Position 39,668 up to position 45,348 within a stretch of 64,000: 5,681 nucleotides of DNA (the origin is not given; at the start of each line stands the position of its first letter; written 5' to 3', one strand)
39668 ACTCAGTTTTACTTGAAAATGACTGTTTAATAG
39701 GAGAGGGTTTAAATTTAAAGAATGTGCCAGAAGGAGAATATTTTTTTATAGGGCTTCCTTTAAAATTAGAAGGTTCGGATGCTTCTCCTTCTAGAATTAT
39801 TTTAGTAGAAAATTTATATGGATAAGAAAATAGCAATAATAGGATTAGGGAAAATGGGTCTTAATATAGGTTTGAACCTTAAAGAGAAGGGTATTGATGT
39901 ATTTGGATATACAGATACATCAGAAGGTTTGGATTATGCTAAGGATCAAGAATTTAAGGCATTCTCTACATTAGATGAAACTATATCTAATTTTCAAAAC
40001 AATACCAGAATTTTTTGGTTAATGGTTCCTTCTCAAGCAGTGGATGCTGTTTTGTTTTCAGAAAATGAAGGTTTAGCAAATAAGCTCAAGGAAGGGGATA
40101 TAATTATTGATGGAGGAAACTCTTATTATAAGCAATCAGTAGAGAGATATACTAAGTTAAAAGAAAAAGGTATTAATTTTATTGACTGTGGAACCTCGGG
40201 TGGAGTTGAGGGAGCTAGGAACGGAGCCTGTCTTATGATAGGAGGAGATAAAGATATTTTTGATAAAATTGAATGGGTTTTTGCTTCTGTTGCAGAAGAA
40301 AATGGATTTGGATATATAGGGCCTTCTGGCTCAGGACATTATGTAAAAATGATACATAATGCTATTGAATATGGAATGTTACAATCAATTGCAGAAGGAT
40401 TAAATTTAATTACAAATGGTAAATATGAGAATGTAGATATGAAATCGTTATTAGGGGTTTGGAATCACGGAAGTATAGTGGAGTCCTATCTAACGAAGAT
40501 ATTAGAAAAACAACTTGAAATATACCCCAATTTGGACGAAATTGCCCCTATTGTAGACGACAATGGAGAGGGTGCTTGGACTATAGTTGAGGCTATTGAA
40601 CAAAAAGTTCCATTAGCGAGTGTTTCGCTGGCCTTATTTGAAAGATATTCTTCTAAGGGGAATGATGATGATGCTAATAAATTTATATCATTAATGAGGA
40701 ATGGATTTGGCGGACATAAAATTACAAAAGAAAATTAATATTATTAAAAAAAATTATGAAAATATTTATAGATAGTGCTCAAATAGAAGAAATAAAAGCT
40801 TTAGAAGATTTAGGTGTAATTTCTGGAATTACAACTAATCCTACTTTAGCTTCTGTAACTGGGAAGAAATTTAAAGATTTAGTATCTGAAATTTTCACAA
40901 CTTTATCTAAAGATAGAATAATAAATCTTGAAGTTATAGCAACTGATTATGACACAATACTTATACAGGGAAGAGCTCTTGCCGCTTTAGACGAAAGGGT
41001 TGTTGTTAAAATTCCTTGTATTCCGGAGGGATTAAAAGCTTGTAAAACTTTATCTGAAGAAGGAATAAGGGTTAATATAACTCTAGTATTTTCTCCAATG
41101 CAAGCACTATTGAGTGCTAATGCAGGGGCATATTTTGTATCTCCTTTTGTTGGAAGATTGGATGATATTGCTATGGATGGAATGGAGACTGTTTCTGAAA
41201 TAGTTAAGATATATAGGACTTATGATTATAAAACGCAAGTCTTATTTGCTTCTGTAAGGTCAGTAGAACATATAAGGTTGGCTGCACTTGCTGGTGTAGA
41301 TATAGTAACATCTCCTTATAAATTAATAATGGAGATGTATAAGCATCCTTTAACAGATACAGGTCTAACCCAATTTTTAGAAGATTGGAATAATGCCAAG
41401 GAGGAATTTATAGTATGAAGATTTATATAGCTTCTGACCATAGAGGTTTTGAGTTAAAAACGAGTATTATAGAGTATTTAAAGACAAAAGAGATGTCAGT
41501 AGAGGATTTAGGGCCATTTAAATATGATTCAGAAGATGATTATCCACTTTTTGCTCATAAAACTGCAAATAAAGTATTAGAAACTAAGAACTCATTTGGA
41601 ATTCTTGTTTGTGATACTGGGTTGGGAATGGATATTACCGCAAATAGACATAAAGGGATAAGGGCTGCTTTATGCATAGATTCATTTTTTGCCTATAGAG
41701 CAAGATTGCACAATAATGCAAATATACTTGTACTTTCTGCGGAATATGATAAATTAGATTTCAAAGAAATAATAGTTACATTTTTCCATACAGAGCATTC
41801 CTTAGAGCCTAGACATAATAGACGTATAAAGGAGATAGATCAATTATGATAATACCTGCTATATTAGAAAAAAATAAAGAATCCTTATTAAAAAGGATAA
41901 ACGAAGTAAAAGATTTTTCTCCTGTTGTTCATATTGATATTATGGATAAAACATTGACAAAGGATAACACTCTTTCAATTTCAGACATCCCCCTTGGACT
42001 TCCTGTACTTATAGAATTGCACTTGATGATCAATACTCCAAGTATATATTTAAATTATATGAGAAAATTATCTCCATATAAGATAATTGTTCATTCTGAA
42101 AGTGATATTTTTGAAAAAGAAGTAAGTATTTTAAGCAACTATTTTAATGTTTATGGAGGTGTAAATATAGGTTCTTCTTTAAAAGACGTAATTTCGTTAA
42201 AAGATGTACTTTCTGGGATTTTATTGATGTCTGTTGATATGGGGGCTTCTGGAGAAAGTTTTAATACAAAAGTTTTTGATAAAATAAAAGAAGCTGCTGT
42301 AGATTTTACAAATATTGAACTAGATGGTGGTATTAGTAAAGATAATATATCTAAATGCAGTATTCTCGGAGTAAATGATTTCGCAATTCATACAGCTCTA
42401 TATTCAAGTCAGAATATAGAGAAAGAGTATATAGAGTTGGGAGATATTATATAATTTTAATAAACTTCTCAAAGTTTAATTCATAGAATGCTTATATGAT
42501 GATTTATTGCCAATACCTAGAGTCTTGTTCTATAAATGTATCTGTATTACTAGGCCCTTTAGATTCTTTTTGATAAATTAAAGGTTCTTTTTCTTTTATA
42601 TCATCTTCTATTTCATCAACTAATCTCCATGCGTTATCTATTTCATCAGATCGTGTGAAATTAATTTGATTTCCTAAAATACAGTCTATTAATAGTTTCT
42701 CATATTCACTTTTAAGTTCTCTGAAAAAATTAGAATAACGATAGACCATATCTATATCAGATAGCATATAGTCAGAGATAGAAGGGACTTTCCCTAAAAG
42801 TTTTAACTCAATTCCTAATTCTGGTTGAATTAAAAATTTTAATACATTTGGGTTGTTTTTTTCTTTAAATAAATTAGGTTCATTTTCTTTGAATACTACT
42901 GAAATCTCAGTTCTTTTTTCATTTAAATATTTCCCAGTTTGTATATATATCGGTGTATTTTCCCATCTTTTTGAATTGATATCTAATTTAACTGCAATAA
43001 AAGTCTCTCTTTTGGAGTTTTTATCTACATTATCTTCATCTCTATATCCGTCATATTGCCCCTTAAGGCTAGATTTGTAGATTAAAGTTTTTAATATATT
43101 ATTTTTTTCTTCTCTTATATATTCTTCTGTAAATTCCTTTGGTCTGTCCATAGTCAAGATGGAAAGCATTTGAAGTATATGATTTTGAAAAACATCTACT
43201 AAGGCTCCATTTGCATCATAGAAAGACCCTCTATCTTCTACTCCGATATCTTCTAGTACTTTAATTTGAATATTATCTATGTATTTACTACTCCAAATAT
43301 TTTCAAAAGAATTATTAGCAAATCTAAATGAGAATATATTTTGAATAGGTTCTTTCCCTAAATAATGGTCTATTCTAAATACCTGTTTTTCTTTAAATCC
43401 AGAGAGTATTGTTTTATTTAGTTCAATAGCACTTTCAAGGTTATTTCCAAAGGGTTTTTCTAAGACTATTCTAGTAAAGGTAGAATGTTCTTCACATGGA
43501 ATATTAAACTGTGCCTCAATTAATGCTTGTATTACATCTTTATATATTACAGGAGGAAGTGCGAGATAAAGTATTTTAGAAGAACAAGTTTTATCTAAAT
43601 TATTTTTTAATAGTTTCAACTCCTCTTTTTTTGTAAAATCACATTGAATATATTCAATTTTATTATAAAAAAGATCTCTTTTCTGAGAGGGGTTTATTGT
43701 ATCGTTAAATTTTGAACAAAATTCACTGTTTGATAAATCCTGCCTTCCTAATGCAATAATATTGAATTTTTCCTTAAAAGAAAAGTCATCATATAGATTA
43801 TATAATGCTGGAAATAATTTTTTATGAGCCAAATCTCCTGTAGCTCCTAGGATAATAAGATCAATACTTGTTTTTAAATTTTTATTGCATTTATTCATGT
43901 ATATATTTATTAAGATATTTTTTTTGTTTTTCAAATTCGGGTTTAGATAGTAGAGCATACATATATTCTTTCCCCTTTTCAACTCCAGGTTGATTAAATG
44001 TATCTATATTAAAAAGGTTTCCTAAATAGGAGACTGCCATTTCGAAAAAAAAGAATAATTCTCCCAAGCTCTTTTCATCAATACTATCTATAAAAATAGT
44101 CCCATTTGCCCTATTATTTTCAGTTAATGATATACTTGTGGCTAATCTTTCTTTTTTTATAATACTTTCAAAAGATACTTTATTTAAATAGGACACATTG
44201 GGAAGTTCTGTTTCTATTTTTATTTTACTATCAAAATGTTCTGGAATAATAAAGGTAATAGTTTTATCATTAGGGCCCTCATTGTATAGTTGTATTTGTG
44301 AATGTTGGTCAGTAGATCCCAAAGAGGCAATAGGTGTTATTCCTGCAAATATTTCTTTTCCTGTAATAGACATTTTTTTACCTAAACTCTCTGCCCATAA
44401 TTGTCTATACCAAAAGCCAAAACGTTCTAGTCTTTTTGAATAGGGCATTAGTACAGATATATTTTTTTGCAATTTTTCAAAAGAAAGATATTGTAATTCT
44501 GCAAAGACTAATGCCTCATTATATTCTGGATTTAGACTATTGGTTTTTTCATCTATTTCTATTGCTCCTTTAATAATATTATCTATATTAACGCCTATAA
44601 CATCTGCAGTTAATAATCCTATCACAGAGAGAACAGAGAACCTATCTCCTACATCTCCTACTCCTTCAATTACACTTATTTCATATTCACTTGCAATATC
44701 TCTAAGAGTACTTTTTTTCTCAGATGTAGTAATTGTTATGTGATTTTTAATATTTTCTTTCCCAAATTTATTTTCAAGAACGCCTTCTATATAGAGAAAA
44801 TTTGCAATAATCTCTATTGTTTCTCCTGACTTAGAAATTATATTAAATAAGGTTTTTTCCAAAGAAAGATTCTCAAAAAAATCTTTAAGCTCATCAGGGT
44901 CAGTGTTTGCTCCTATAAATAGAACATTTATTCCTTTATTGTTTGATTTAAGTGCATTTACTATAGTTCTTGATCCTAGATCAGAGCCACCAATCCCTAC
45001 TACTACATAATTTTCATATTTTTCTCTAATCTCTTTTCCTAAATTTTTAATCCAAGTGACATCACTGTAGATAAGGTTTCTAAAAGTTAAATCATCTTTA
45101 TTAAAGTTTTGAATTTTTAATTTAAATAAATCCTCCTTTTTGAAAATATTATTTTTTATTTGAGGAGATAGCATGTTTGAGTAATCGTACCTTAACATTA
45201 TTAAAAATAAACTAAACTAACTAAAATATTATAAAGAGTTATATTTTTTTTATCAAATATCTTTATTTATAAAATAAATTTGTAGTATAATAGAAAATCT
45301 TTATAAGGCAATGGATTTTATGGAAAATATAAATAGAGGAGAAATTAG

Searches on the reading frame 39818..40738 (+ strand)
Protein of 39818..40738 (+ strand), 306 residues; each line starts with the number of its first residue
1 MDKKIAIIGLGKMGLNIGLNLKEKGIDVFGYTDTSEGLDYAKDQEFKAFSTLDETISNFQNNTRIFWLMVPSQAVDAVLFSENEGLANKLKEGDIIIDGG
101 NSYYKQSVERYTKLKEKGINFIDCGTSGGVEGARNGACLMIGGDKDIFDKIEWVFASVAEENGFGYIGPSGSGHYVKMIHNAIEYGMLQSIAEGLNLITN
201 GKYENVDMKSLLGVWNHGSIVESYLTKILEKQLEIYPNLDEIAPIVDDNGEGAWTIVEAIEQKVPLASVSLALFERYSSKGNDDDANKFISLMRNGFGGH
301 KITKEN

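Call 9: search_protein_families(library=pfam, proteins=[window:39818-40738:+], max_evalue=0.001)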
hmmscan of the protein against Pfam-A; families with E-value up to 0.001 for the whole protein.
window:39818-40738:+ (306 aa): 3 families
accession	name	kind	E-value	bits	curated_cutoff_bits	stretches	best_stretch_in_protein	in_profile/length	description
PF03446.21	NAD_binding_2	-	6.4e-40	137.2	21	1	4-160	1-154/161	NAD binding domain of 6-phosphogluconate dehydrogenase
PF00393.24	6PGD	-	2.9e-22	79.8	27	1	173-284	1-118/290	6-phosphogluconate dehydrogenase, C-terminal domain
PF07991.19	KARI_N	-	5.5e-07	29.8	20.6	1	2-96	4-91/165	Acetohydroxy acid isomeroreductase, NADPH-binding domain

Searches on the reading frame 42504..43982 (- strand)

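Call 9: search_protein_families(library=pfam, proteins=[window:42504-43982:-], max_evalue=0.001)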
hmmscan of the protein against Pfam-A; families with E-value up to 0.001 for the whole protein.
window:42504-43982:- (492 aa): 2 families
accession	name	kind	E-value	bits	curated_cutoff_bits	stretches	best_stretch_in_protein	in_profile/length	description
PF02781.21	G6PD_C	-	1.3e-86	290.8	27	1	218-492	2-296/296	Glucose-6-phosphate dehydrogenase, C-terminal domain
PF00479.28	G6PD_N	-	4.8e-50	171.2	22.1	1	43-215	1-183/183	Glucose-6-phosphate dehydrogenase, NAD binding domain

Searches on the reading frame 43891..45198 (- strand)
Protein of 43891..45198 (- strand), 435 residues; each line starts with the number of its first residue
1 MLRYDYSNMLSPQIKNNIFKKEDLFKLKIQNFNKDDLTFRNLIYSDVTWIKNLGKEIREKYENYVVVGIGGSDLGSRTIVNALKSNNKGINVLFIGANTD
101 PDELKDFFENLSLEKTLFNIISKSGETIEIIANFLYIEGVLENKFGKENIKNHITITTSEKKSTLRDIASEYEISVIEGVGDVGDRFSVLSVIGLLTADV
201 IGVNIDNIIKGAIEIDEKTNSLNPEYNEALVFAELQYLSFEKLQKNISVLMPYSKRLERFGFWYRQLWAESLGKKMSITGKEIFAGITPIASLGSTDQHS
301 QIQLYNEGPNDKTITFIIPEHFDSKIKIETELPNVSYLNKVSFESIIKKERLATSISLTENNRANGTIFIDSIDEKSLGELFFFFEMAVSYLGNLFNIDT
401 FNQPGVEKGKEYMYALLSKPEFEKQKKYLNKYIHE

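Call 9: search_protein_families(library=pfam, proteins=[window:43891-45198:-], max_evalue=0.001)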
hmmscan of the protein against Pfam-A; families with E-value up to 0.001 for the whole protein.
window:43891-45198:- (435 aa): 1 family
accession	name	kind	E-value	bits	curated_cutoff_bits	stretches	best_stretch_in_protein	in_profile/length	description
PF00342.24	PGI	-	6.5e-40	137.6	22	1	49-423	88-472/486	Phosphoglucose isomerase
